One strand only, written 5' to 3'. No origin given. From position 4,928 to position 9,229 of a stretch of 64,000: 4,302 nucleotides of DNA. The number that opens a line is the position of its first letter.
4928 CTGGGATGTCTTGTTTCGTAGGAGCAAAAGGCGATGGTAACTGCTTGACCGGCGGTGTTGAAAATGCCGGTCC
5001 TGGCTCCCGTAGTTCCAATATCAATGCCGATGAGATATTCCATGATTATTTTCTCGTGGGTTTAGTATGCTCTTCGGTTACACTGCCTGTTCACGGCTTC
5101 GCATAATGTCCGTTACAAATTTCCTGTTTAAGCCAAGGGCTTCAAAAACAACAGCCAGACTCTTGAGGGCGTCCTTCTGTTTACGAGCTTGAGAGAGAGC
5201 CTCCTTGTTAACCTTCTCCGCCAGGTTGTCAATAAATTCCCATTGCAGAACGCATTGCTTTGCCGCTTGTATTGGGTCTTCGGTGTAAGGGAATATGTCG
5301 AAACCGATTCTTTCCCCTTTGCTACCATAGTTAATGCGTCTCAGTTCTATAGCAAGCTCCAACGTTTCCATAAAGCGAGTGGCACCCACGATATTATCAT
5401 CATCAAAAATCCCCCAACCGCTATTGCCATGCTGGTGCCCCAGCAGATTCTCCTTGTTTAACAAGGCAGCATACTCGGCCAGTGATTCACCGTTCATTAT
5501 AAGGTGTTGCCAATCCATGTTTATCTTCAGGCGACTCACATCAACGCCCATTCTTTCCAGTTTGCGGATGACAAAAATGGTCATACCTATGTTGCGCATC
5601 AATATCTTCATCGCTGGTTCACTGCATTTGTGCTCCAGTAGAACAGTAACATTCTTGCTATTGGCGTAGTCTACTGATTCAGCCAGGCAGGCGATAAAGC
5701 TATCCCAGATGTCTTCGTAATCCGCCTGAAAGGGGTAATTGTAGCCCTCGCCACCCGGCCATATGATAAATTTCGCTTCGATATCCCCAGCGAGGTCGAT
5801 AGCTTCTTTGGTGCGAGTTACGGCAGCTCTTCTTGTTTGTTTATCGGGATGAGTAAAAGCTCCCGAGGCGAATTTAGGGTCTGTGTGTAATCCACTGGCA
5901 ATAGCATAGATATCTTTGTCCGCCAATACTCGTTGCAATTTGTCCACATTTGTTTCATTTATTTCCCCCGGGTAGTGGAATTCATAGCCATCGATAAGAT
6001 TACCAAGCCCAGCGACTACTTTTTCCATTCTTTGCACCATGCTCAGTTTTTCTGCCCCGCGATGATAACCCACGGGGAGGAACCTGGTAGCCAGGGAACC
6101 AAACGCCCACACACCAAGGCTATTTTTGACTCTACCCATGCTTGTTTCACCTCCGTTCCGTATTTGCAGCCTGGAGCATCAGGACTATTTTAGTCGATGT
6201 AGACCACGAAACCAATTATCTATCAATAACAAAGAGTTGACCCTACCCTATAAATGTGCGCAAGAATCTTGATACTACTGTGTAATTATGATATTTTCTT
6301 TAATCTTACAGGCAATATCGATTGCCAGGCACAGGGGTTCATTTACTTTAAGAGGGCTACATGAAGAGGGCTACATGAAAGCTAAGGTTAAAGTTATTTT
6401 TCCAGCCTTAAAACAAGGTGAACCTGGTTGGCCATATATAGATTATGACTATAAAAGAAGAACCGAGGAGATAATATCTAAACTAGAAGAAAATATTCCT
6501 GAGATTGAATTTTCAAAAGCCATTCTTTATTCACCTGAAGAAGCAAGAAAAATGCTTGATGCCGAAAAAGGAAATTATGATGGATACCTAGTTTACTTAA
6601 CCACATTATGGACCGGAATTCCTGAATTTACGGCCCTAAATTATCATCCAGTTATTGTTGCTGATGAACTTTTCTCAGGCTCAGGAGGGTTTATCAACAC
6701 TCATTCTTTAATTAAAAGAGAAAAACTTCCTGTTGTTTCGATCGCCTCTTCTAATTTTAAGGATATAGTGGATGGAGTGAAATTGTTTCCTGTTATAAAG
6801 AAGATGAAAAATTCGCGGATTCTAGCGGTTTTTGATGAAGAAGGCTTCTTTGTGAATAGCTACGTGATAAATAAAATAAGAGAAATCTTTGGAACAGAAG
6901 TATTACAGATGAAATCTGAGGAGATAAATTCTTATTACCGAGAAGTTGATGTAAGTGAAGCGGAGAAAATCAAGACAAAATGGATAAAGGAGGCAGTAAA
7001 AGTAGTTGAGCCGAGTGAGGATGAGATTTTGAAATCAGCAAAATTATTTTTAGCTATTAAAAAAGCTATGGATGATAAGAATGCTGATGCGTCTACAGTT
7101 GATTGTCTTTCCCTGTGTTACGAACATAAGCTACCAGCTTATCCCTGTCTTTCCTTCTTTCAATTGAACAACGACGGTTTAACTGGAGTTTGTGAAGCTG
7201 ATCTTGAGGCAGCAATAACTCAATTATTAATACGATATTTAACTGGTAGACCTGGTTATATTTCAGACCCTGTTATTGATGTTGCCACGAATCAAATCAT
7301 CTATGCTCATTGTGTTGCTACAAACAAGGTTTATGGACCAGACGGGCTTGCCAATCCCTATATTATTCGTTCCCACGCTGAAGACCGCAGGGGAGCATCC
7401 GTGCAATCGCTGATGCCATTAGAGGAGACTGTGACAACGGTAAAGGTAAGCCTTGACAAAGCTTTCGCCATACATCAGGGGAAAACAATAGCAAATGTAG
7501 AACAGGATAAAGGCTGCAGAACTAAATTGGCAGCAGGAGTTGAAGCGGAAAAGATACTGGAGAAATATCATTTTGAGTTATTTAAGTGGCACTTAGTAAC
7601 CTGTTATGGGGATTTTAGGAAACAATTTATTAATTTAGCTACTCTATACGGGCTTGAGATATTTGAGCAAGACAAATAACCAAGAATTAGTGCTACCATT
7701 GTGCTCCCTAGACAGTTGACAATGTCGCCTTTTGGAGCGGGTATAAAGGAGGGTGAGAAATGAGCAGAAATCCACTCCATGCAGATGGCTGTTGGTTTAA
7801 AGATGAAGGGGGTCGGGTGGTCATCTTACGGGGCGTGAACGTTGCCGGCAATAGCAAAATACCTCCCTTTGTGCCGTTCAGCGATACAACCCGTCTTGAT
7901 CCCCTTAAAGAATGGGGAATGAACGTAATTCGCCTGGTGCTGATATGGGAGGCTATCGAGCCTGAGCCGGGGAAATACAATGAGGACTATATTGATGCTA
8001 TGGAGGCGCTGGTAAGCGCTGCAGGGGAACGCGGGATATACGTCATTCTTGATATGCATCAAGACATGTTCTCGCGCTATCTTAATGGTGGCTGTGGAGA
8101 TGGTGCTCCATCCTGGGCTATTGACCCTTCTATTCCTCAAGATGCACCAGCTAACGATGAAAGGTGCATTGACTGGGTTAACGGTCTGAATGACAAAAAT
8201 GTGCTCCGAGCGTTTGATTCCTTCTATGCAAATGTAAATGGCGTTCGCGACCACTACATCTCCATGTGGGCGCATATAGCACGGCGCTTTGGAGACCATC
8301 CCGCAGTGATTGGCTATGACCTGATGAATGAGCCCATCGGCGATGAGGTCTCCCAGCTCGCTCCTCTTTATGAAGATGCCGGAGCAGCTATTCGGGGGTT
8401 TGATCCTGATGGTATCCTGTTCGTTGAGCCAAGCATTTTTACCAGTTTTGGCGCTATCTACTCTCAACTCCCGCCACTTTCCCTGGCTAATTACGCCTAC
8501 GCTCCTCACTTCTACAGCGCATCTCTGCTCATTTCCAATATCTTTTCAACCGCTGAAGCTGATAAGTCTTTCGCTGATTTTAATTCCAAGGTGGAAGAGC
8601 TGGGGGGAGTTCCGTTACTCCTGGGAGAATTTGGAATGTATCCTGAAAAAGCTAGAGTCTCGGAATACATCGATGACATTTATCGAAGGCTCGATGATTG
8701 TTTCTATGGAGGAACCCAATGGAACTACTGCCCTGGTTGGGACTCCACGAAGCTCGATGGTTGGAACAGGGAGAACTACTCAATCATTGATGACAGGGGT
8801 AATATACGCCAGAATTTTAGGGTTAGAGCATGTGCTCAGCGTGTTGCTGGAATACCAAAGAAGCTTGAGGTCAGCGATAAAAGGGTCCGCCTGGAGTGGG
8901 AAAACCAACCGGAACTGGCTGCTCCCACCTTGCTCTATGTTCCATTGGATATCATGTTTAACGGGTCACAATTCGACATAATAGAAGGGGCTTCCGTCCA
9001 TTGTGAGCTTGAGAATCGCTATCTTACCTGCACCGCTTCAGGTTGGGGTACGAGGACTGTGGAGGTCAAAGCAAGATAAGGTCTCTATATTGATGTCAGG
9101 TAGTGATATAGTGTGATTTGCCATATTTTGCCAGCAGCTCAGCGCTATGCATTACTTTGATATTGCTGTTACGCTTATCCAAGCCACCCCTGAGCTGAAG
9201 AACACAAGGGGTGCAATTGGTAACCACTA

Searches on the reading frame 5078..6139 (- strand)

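Call 46: search_protein_families(library=pfam, proteins=[window:5078-6139:-], max_evalue=0.00001)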
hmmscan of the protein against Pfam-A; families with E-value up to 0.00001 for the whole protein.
window:5078-6139:- (353 aa): 1 family
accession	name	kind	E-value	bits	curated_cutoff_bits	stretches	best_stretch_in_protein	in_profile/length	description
PF01261.30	AP_endonuc_2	-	2.8e-16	60.4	31.1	1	50-243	10-190/249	Xylose isomerase-like TIM barrel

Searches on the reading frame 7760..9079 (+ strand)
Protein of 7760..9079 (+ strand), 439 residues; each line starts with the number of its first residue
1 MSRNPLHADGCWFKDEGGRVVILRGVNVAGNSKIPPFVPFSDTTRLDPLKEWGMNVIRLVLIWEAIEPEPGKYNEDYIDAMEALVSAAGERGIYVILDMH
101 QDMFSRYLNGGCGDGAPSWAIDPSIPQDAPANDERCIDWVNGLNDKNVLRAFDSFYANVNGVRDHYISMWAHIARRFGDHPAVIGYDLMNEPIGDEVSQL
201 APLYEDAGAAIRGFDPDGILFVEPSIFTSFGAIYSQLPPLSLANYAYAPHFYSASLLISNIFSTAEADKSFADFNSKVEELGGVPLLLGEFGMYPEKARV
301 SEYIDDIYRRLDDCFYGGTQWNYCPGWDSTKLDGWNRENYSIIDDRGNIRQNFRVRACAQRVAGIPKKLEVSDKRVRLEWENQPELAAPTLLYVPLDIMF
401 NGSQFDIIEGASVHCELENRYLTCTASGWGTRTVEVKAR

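Call 46: search_protein_families(library=pfam, proteins=[window:7760-9079:+], max_evalue=0.00001)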
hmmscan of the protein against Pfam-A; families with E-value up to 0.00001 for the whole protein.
window:7760-9079:+ (439 aa): 3 families
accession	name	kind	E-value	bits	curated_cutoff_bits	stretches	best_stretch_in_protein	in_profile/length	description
PF00150.24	Cellulase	-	7.7e-33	114.6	23.5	1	37-298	21-243/272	Cellulase (glycosyl hydrolase family 5)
PF01301.25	Glyco_hydro_35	-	4.6e-06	26.9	27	0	43-97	27-81/319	Glycosyl hydrolases family 35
PF02449.21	Glyco_hydro_42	-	7.5e-06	26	21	0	47-196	17-142/376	Beta-galactosidase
